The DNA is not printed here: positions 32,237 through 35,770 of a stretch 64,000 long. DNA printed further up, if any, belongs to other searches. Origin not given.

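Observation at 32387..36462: Minimal AddAB-like pair: helicase-nuclease plus a 279-aa Cas4-like Fe-S nuclease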

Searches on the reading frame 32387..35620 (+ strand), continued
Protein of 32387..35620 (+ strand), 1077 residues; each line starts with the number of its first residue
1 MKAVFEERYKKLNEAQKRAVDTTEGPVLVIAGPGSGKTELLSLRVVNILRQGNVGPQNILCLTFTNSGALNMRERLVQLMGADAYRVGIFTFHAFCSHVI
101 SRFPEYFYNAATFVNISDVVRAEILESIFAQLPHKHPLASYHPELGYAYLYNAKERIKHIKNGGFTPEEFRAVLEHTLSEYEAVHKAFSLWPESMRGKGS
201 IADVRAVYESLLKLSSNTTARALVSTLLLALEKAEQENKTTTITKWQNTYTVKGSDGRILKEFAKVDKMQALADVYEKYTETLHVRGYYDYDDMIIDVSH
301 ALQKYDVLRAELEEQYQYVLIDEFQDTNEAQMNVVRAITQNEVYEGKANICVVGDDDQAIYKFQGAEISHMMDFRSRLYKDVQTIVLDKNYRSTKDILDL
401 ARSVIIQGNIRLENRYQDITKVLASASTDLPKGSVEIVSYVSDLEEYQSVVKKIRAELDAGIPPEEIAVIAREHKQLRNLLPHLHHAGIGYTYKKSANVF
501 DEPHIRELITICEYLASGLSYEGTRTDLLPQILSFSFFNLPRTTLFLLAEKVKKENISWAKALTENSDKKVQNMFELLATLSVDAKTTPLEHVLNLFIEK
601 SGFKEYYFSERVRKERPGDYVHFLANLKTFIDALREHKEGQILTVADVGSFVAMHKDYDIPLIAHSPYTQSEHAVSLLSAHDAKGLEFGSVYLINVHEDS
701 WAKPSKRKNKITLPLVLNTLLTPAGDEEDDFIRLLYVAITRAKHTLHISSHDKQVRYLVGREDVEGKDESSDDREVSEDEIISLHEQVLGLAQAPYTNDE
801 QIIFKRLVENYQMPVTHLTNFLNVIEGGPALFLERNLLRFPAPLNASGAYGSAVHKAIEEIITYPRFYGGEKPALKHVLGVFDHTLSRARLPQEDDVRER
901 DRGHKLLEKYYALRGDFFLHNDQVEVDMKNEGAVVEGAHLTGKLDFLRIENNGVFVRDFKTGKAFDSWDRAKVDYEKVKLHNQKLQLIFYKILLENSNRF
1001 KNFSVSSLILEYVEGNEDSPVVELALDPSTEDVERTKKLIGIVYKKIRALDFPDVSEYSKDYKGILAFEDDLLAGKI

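Call 41: find_homologous_proteins(query=window:32387-35620:+, max_evalue=1e-10)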
Query window:32387-35620:+ (1077 aa): 7386 proteins with E <= 1e-10 among 8000 candidates; the best 120 are listed.
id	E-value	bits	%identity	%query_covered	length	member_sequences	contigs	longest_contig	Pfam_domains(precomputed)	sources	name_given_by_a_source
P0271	0.0e+0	2420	100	100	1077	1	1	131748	PF13538.13,PF12705.14,PF13604.13,PF13361.13,PF13245.13,PF00580.28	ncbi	-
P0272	0.0e+0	2134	87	100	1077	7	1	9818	PF13538.13,PF12705.14,PF13604.13,PF13361.13,PF13245.13,PF00580.28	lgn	-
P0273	0.0e+0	1860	76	100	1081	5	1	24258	PF13538.13,PF12705.14,PF13604.13,PF13361.13,PF13245.13,PF00580.28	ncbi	-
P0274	0.0e+0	1825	74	100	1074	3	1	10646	PF13538.13,PF12705.14,PF13604.13,PF13361.13,PF13245.13,PF00580.28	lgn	-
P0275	0.0e+0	1813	74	100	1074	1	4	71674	PF13538.13,PF12705.14,PF13604.13,PF13361.13,PF13245.13,PF00580.28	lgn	-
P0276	0.0e+0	1811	73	100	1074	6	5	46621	PF13538.13,PF12705.14,PF13604.13,PF13361.13,PF13245.13,PF00580.28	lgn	-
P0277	0.0e+0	1796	73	100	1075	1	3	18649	PF13538.13,PF12705.14,PF13604.13,PF13361.13,PF13245.13,PF00580.28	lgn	-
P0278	0.0e+0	1776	72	100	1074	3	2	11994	PF13538.13,PF12705.14,PF13604.13,PF13361.13,PF13245.13,PF00580.28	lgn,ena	-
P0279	0.0e+0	1770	73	100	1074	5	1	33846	PF13538.13,PF12705.14,PF13604.13,PF13361.13,PF13245.13,PF00580.28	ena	-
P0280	0.0e+0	1723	70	100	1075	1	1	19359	PF13538.13,PF12705.14,PF13604.13,PF13361.13,PF13245.13,PF00580.28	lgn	-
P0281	0.0e+0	1716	71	98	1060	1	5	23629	PF13538.13,PF12705.14,PF13604.13,PF13361.13,PF13245.13,PF00580.28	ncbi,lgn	-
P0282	0.0e+0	1704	69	100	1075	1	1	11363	PF13538.13,PF12705.14,PF13604.13,PF13361.13,PF13245.13,PF00580.28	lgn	-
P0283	0.0e+0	1318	56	100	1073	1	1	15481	PF13538.13,PF12705.14,PF13604.13,PF13361.13,PF13245.13,PF00580.28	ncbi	-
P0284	0.0e+0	1300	56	100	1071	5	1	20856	PF13538.13,PF12705.14,PF01443.25,PF13604.13,PF13361.13,PF13245.13,PF00580.28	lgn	-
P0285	0.0e+0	1298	56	100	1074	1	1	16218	PF13538.13,PF12705.14,PF01443.25,PF13604.13,PF13361.13,PF13245.13,PF00580.28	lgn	-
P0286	0.0e+0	1291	55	100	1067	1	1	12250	PF13538.13,PF12705.14,PF01443.25,PF13604.13,PF13361.13,PF13245.13,PF00580.28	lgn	-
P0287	0.0e+0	1290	55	100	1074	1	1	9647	PF13538.13,PF12705.14,PF13604.13,PF13361.13,PF13245.13,PF00580.28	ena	-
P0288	0.0e+0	1290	55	100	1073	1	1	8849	PF13538.13,PF12705.14,PF13361.13,PF13245.13,PF00580.28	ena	-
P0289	0.0e+0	1289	55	100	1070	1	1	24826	PF13538.13,PF12705.14,PF13604.13,PF13361.13,PF13245.13,PF00580.28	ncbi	-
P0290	0.0e+0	1288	55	100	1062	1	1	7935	PF13538.13,PF12705.14,PF13604.13,PF13361.13,PF13245.13,PF00580.28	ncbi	-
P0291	0.0e+0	1282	54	100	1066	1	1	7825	PF13538.13,PF12705.14,PF13361.13,PF13245.13,PF00580.28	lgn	-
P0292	0.0e+0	1279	54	99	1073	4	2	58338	PF13538.13,PF12705.14,PF13604.13,PF13361.13,PF13245.13,PF00580.28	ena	-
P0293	0.0e+0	1275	54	100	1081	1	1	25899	PF13538.13,PF12705.14,PF13361.13,PF13245.13,PF00580.28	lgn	-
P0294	0.0e+0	1274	54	100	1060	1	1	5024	PF13538.13,PF12705.14,PF13604.13,PF13361.13,PF13245.13,PF00580.28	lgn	-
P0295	0.0e+0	1274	54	100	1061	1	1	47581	PF13538.13,PF12705.14,PF13604.13,PF13361.13,PF13245.13,PF00580.28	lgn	-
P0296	0.0e+0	1270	55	100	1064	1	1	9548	PF13538.13,PF12705.14,PF13361.13,PF13245.13,PF00580.28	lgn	-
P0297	0.0e+0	1269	53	100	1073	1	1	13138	PF13538.13,PF12705.14,PF13604.13,PF13361.13,PF13245.13,PF00580.28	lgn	-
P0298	0.0e+0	1269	55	100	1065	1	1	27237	PF13538.13,PF12705.14,PF01443.25,PF13361.13,PF13245.13,PF00580.28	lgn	-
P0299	0.0e+0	1267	53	100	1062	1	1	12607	PF13538.13,PF12705.14,PF13361.13,PF13245.13,PF00580.28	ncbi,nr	ncbi:MAG: ATP-dependent helicase [Candidatus Yonathbacteria bacterium]|nr:ATP-dependent helicase [Ca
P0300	0.0e+0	1267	53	100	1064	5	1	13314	PF13538.13,PF12705.14,PF13604.13,PF13361.13,PF13245.13,PF00580.28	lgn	-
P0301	0.0e+0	1266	54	100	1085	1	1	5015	PF13538.13,PF12705.14,PF13604.13,PF13361.13,PF13245.13,PF00580.28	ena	-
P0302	0.0e+0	1266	53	100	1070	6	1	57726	PF13538.13,PF12705.14,PF13604.13,PF13361.13,PF13245.13,PF00580.28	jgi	jgi:DNA helicase-2/ATP-dependent DNA helicase PcrA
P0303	0.0e+0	1266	55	100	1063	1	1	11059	PF13538.13,PF12705.14,PF13604.13,PF13361.13,PF13245.13,PF00580.28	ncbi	-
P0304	0.0e+0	1265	54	100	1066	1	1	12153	PF13538.13,PF12705.14,PF13604.13,PF13361.13,PF13245.13,PF00580.28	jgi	jgi:DNA helicase-2/ATP-dependent DNA helicase PcrA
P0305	0.0e+0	1262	54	100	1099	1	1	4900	PF13538.13,PF12705.14,PF13361.13,PF13245.13,PF00580.28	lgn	-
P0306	0.0e+0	1261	53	100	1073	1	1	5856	PF13538.13,PF13087.13,PF12705.14,PF13604.13,PF13361.13,PF13245.13,PF00580.28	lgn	-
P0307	0.0e+0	1259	54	100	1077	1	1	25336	PF13538.13,PF12705.14,PF13604.13,PF13361.13,PF13245.13,PF00580.28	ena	-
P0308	0.0e+0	1258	54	100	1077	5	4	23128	PF13538.13,PF12705.14,PF13604.13,PF13361.13,PF13245.13,PF00580.28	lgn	-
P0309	0.0e+0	1257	55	100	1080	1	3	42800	PF13538.13,PF12705.14,PF13604.13,PF13361.13,PF13245.13,PF00580.28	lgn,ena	-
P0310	0.0e+0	1255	54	100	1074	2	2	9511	PF13538.13,PF12705.14,PF13361.13,PF13245.13,PF00580.28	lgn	-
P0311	0.0e+0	1253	54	100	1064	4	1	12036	PF13538.13,PF12705.14,PF13604.13,PF13361.13,PF13245.13,PF00580.28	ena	-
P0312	0.0e+0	1253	55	100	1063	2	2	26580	PF13538.13,PF12705.14,PF13604.13,PF13361.13,PF13245.13,PF00580.28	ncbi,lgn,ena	-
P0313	0.0e+0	1253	54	99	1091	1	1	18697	PF13538.13,PF13087.13,PF12705.14,PF13604.13,PF13361.13,PF13245.13,PF00580.28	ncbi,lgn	-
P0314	0.0e+0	1253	54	100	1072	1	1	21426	PF13538.13,PF12705.14,PF13361.13,PF13245.13,PF00580.28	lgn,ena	-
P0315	0.0e+0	1253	54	100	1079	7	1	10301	PF13538.13,PF12705.14,PF13604.13,PF13361.13,PF13245.13,PF00580.28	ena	-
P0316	0.0e+0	1252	54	99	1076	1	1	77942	PF13538.13,PF13087.13,PF12705.14,PF13361.13,PF13245.13,PF00580.28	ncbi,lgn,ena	-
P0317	0.0e+0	1250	54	100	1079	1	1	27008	PF13538.13,PF12705.14,PF13604.13,PF13361.13,PF13245.13,PF00580.28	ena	-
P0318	0.0e+0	1250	55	100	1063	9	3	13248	PF13538.13,PF12705.14,PF13604.13,PF13361.13,PF13245.13,PF00580.28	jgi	jgi:DNA helicase-2/ATP-dependent DNA helicase PcrA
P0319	0.0e+0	1249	55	100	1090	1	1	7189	PF13538.13,PF12705.14,PF13604.13,PF13361.13,PF13245.13,PF00580.28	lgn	-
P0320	0.0e+0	1247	54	100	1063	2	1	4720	PF13538.13,PF12705.14,PF13604.13,PF13361.13,PF13245.13,PF00580.28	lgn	-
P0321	0.0e+0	1247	54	99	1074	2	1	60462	PF13538.13,PF12705.14,PF13361.13,PF13245.13,PF00580.28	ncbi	-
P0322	0.0e+0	1247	53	100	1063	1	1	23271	PF13538.13,PF12705.14,PF13604.13,PF13361.13,PF13245.13,PF00580.28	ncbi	-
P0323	0.0e+0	1246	54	100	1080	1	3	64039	PF13538.13,PF12705.14,PF01443.25,PF13604.13,PF13361.13,PF13245.13,PF00580.28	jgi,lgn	jgi:DNA helicase-2/ATP-dependent DNA helicase PcrA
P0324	0.0e+0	1246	53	100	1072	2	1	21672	PF13538.13,PF12705.14,PF13361.13,PF13245.13,PF00580.28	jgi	-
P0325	0.0e+0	1245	54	100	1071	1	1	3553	PF13538.13,PF12705.14,PF13361.13,PF13245.13,PF00580.28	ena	-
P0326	0.0e+0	1245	55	100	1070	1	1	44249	PF13538.13,PF12705.14,PF01443.25,PF13361.13,PF13245.13,PF00580.28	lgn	-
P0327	0.0e+0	1245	53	100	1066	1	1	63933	PF13538.13,PF12705.14,PF13604.13,PF13361.13,PF13245.13,PF00580.28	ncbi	-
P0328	0.0e+0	1244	53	100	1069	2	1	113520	PF13538.13,PF12705.14,PF13361.13,PF13245.13,PF00580.28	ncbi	-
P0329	0.0e+0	1244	53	100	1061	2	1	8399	PF13538.13,PF12705.14,PF13604.13,PF13361.13,PF13245.13,PF00580.28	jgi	jgi:DNA helicase-2/ATP-dependent DNA helicase PcrA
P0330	0.0e+0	1244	53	100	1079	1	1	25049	PF13538.13,PF12705.14,PF13604.13,PF13361.13,PF13245.13,PF00580.28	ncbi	-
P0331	0.0e+0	1243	53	100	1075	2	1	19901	PF13538.13,PF12705.14,PF01443.25,PF13604.13,PF13361.13,PF13245.13,PF00580.28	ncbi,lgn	-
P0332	0.0e+0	1240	53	100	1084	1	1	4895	PF13538.13,PF12705.14,PF01443.25,PF13604.13,PF13361.13,PF13245.13,PF00580.28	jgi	jgi:DNA helicase-2/ATP-dependent DNA helicase PcrA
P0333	0.0e+0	1240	54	100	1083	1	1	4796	PF13538.13,PF12705.14,PF13604.13,PF13361.13,PF13245.13,PF00580.28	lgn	-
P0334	0.0e+0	1239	54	100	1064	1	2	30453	PF13538.13,PF12705.14,PF13604.13,PF13361.13,PF13245.13,PF00580.28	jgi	jgi:DNA helicase-2/ATP-dependent DNA helicase PcrA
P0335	0.0e+0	1239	53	100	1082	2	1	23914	PF13538.13,PF12705.14,PF13361.13,PF13245.13,PF00580.28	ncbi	-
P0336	0.0e+0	1237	53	100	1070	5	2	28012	PF13538.13,PF12705.14,PF13604.13,PF13361.13,PF13245.13,PF00580.28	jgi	jgi:DNA helicase-2/ATP-dependent DNA helicase PcrA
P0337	0.0e+0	1237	54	100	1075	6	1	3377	PF13538.13,PF12705.14,PF13361.13,PF13245.13,PF00580.28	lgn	-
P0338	0.0e+0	1237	52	100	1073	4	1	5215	PF13538.13,PF13087.13,PF12705.14,PF13604.13,PF13361.13,PF13245.13,PF00580.28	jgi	jgi:DNA helicase-2/ATP-dependent DNA helicase PcrA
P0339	0.0e+0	1237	54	100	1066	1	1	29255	PF13538.13,PF12705.14,PF13361.13,PF13245.13,PF00580.28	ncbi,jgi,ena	ncbi:MAG: ATP-dependent DNA helicase [Candidatus Nomurabacteria bacterium]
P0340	0.0e+0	1237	53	99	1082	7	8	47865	PF13538.13,PF12705.14,PF13604.13,PF13361.13,PF13245.13,PF00580.28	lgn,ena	-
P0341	0.0e+0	1236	53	100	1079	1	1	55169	PF13538.13,PF12705.14,PF13361.13,PF13245.13,PF00580.28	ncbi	-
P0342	0.0e+0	1235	53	100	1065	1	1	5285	PF13538.13,PF12705.14,PF13361.13,PF13245.13,PF00580.28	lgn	-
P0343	0.0e+0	1234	53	100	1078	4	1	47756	PF13538.13,PF12705.14,PF13361.13,PF13245.13,PF00580.28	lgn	-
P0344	0.0e+0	1234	53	100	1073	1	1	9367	PF13538.13,PF12705.14,PF13604.13,PF13361.13,PF13245.13,PF00580.28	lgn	-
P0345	0.0e+0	1233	53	100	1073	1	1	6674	PF13538.13,PF13087.13,PF12705.14,PF13361.13,PF13245.13,PF00580.28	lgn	-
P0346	0.0e+0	1231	53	100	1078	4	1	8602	PF13538.13,PF12705.14,PF01443.25,PF13361.13,PF13245.13,PF00580.28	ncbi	-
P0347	0.0e+0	1230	54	100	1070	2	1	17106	PF13538.13,PF12705.14,PF13604.13,PF13361.13,PF13245.13,PF00580.28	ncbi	-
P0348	0.0e+0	1230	54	100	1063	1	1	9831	PF13538.13,PF12705.14,PF13604.13,PF13361.13,PF13245.13,PF00580.28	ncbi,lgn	-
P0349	0.0e+0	1229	54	100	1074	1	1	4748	PF13538.13,PF12705.14,PF13604.13,PF13361.13,PF13245.13,PF00580.28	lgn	-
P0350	0.0e+0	1228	53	100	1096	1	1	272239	PF13538.13,PF12705.14,PF13604.13,PF13361.13,PF13245.13,PF00580.28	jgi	jgi:DNA helicase-2/ATP-dependent DNA helicase PcrA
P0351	0.0e+0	1228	54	100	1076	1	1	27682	PF13538.13,PF12705.14,PF13361.13,PF13245.13,PF00580.28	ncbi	-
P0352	0.0e+0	1228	52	100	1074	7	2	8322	PF13538.13,PF13087.13,PF12705.14,PF01443.25,PF13604.13,PF13361.13,PF13245.13,PF00580.28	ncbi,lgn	-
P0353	0.0e+0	1227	54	100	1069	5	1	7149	PF13538.13,PF12705.14,PF13604.13,PF13361.13,PF13245.13,PF00580.28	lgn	-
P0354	0.0e+0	1226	53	100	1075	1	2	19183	PF13538.13,PF12705.14,PF13604.13,PF13361.13,PF13245.13,PF00580.28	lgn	-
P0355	0.0e+0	1226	54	100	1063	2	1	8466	PF13538.13,PF12705.14,PF13604.13,PF13361.13,PF13245.13,PF00580.28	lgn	-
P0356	0.0e+0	1225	52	100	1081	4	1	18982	PF13538.13,PF13087.13,PF12705.14,PF13361.13,PF13245.13,PF00580.28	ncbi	-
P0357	0.0e+0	1225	53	100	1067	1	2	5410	PF13538.13,PF12705.14,PF13604.13,PF13361.13,PF13245.13,PF00580.28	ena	-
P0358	0.0e+0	1224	54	100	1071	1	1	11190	PF13538.13,PF12705.14,PF13604.13,PF13361.13,PF13245.13,PF00580.28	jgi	jgi:DNA helicase-2/ATP-dependent DNA helicase PcrA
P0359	0.0e+0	1224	53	100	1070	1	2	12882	PF13538.13,PF12705.14,PF13361.13,PF13245.13,PF00580.28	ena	-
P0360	0.0e+0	1223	53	100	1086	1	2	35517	PF13538.13,PF12705.14,PF13604.13,PF13361.13,PF13245.13,PF00580.28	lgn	-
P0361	0.0e+0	1223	53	100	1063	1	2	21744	PF13538.13,PF12705.14,PF13604.13,PF13361.13,PF13245.13,PF00580.28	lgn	-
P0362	0.0e+0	1221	53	100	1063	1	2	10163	PF13538.13,PF12705.14,PF13604.13,PF13361.13,PF13245.13,PF00580.28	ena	-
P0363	0.0e+0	1220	52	100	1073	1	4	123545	PF13538.13,PF12705.14,PF01443.25,PF13361.13,PF13245.13,PF00580.28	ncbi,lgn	-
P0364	0.0e+0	1219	53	100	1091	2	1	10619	PF13538.13,PF12705.14,PF13604.13,PF13361.13,PF13245.13,PF00580.28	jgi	-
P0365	0.0e+0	1218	53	100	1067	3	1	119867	PF13538.13,PF12705.14,PF13361.13,PF13245.13,PF00580.28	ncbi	-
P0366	0.0e+0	1218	53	100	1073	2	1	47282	PF13538.13,PF12705.14,PF13604.13,PF13361.13,PF13245.13,PF00580.28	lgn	-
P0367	0.0e+0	1216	53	100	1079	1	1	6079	PF13538.13,PF12705.14,PF13361.13,PF13245.13,PF00580.28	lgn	-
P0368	0.0e+0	1215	52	100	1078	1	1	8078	PF13538.13,PF12705.14,PF13361.13,PF13245.13,PF00580.28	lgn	-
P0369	0.0e+0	1213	53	100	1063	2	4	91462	PF13538.13,PF12705.14,PF13604.13,PF13361.13,PF13245.13,PF00580.28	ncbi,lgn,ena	-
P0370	0.0e+0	1213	54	100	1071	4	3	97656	PF13538.13,PF12705.14,PF13604.13,PF13361.13,PF13245.13,PF00580.28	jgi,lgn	jgi:DNA helicase-2/ATP-dependent DNA helicase PcrA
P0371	0.0e+0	1208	53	100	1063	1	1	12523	PF13538.13,PF12705.14,PF13604.13,PF13361.13,PF13245.13,PF00580.28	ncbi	-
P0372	0.0e+0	1208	52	100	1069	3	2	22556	PF13538.13,PF12705.14,PF13604.13,PF13361.13,PF13245.13,PF00580.28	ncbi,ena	-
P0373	0.0e+0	1205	52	100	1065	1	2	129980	PF13538.13,PF12705.14,PF13604.13,PF13361.13,PF13245.13,PF00580.28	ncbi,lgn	-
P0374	0.0e+0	1201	51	100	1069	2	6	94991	PF13538.13,PF12705.14,PF13604.13,PF13361.13,PF13245.13,PF00580.28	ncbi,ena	-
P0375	0.0e+0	1199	52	98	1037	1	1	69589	PF13538.13,PF12705.14,PF13361.13,PF13245.13,PF00580.28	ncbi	-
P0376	0.0e+0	1185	51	100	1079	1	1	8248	PF13538.13,PF12705.14,PF01443.25,PF13604.13,PF13361.13,PF13245.13,PF00580.28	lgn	-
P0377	0.0e+0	1185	51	100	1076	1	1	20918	PF13538.13,PF12705.14,PF13361.13,PF13245.13,PF00580.28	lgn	-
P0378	0.0e+0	1173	50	100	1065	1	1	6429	PF13538.13,PF12705.14,PF13604.13,PF13361.13,PF13245.13,PF00580.28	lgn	-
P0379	0.0e+0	1170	54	93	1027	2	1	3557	PF13538.13,PF12705.14,PF13361.13,PF13245.13,PF00580.28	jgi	jgi:DNA helicase-2/ATP-dependent DNA helicase PcrA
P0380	0.0e+0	1163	50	100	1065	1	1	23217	PF13538.13,PF12705.14,PF13361.13,PF13245.13,PF00580.28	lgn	-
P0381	0.0e+0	1159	50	100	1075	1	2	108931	PF13538.13,PF12705.14,PF13361.13,PF13245.13,PF00580.28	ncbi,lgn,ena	-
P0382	0.0e+0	1158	50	99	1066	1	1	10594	PF13538.13,PF12705.14,PF13361.13,PF13245.13,PF00580.28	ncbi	-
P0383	0.0e+0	1157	50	99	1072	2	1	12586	PF13538.13,PF13087.13,PF12705.14,PF13604.13,PF13361.13,PF13245.13,PF00580.28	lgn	-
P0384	0.0e+0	1154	50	99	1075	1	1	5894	PF13538.13,PF12705.14,PF13604.13,PF13361.13,PF13245.13,PF00580.28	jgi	-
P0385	0.0e+0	1153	50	100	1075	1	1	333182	PF13538.13,PF13087.13,PF12705.14,PF13361.13,PF13245.13,PF00580.28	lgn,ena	-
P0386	0.0e+0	1147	50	100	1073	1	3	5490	PF13538.13,PF12705.14,PF13604.13,PF13361.13,PF13245.13,PF00580.28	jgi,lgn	jgi:DNA helicase-2/ATP-dependent DNA helicase PcrA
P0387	0.0e+0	1142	49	100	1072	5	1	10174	PF13538.13,PF12705.14,PF13604.13,PF13361.13,PF13245.13,PF00580.28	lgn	-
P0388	0.0e+0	1139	50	100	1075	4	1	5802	PF13538.13,PF13087.13,PF12705.14,PF13361.13,PF13245.13,PF00580.28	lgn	-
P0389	0.0e+0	1137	49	100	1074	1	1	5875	PF13538.13,PF13087.13,PF12705.14,PF13361.13,PF13245.13,PF00580.28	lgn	-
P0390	0.0e+0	1136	49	100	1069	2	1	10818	PF13538.13,PF12705.14,PF13604.13,PF13361.13,PF13245.13,PF00580.28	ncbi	-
